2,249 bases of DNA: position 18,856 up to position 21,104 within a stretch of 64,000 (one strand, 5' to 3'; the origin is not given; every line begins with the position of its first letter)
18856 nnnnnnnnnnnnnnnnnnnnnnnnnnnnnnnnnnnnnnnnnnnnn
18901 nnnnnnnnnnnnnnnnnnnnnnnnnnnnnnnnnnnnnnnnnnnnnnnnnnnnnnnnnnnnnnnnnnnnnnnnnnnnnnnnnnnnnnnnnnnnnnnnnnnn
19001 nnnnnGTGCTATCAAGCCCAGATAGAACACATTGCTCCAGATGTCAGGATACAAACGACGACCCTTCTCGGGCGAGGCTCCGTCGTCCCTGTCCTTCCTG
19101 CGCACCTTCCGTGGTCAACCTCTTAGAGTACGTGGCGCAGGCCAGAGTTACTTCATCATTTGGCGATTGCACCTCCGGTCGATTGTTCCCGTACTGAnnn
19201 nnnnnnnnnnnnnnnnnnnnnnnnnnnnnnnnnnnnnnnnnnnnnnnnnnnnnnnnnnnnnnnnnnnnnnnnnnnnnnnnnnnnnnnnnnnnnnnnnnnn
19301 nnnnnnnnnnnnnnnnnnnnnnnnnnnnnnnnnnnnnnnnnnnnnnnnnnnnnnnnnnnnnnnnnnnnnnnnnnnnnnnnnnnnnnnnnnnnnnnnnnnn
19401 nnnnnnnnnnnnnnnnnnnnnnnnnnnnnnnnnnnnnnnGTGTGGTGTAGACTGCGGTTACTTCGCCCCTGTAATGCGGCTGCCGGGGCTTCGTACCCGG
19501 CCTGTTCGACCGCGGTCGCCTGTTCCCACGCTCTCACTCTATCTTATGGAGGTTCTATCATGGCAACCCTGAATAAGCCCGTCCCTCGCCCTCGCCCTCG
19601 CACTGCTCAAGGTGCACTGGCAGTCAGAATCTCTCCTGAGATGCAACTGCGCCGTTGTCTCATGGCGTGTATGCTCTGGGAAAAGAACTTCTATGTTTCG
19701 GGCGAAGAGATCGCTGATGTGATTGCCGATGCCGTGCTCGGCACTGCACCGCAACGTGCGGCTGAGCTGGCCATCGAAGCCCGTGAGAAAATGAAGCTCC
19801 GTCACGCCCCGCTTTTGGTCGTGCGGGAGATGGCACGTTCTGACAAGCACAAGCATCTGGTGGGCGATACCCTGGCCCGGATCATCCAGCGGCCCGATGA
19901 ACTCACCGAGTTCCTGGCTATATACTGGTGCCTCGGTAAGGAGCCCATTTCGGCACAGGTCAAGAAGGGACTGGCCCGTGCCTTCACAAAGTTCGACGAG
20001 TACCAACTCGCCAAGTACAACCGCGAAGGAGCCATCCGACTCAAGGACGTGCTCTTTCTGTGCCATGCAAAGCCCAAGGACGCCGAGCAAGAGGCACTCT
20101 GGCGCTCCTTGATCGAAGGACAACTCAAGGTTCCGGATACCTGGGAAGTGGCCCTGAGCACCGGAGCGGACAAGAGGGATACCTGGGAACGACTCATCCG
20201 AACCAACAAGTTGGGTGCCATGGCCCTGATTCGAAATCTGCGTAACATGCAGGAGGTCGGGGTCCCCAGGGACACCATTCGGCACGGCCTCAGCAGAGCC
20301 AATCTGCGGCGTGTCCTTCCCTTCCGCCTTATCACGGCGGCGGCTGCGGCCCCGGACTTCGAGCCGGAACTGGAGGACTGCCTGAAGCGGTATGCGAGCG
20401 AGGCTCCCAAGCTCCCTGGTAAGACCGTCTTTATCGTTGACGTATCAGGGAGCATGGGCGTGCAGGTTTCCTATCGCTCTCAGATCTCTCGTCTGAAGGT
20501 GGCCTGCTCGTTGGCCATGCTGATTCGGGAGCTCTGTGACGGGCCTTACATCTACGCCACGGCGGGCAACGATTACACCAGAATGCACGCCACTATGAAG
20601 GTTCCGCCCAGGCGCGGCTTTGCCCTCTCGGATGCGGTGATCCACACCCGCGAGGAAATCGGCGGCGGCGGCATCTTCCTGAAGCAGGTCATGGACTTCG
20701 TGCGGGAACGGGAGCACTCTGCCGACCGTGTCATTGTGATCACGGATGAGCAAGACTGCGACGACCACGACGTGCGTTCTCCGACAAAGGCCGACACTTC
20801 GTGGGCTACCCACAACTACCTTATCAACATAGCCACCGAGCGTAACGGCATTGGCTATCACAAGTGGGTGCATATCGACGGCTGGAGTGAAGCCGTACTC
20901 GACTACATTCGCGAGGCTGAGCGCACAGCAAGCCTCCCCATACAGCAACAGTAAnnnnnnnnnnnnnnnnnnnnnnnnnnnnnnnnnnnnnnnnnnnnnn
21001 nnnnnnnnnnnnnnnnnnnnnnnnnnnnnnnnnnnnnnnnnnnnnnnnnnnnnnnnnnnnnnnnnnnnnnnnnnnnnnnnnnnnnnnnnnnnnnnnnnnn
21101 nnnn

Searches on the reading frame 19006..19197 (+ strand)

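Call 103: search_protein_families(library=pfam, proteins=[window:19006-19197:+], max_evalue=0.05)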
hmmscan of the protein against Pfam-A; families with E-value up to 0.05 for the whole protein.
window:19006-19197:+ (63 aa): 1 family
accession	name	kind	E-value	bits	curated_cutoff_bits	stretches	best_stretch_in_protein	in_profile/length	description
PF01599.25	Ribosomal_S27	-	0.005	17.1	22.3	0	24-36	15-27/44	Ribosomal protein S27a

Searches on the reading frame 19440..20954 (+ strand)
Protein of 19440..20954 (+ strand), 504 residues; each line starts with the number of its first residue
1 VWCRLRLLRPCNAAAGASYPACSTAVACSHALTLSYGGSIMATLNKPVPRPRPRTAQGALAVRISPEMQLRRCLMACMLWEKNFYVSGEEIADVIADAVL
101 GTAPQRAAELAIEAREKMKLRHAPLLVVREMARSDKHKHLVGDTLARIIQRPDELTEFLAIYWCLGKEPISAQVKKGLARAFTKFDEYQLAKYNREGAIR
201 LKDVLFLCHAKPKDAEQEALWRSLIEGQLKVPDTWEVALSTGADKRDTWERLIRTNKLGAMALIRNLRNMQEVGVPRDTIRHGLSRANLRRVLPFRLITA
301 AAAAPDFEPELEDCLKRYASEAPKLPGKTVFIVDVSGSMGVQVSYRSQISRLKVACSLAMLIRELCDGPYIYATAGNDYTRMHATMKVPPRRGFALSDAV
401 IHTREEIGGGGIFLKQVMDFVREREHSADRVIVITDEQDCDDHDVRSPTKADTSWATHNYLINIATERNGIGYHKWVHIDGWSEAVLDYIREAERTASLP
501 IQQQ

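Call 16: search_protein_families(library=pfam, proteins=[window:19440-20954:+], max_evalue=0.001)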
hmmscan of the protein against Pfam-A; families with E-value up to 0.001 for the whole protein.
window:19440-20954:+ (504 aa): 1 family
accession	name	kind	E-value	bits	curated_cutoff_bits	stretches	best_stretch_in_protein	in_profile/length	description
PF05731.17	TROVE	-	1.9e-18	67.3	23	1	229-348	273-372/442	TROVE domain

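Call 17: search_protein_families(library=phrogs, proteins=[window:19440-20954:+], max_evalue=0.001)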
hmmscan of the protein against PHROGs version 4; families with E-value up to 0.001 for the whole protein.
window:19440-20954:+ (504 aa): 1 family
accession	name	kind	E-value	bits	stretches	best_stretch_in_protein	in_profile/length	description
phrog_850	-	DNA, RNA and nucleotide metabolism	7.2e-43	148.1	1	52-494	16-460/476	RNA-binding protein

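Call 28: find_related_loci(query=window:19440-20954:+, collection=viral_contigs, flank=10000)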
Query window:19440-20954:+ (504 aa) in viral_contigs; peptide patterns used: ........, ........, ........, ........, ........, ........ (x = any residue, [..] = any of these).
43 stretches matched a pattern; 42 encode a relative of the query (tblastn E <= 1e-3); 42 distinct loci.
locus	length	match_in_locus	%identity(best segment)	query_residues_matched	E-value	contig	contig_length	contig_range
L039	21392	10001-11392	56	33-494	2e-171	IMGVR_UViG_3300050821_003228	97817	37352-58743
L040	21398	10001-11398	58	27-494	1e-168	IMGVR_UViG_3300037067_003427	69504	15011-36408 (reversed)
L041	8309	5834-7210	58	34-494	5e-166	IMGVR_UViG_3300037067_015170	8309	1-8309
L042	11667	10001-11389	53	28-495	2e-160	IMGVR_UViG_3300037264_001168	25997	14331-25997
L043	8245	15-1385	52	41-495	1e-150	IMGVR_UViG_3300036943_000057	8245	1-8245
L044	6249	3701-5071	52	41-495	2e-151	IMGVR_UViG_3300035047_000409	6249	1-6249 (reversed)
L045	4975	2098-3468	52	41-495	4e-153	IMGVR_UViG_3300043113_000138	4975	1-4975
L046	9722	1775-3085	52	38-498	5e-150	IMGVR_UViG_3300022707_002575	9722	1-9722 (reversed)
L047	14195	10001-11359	52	41-495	8e-150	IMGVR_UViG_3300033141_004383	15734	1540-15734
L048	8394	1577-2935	52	41-495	7e-150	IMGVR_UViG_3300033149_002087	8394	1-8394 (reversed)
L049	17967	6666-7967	53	41-495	1e-145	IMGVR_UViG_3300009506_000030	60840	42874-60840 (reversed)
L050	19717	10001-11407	48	21-495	4e-145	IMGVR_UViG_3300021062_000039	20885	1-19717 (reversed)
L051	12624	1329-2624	51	41-495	5e-143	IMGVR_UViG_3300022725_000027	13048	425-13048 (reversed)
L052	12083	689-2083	48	12-490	9e-143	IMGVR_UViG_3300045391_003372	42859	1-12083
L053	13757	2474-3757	50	48-495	6e-143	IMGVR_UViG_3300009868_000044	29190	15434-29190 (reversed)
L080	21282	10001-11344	41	55-497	2e-101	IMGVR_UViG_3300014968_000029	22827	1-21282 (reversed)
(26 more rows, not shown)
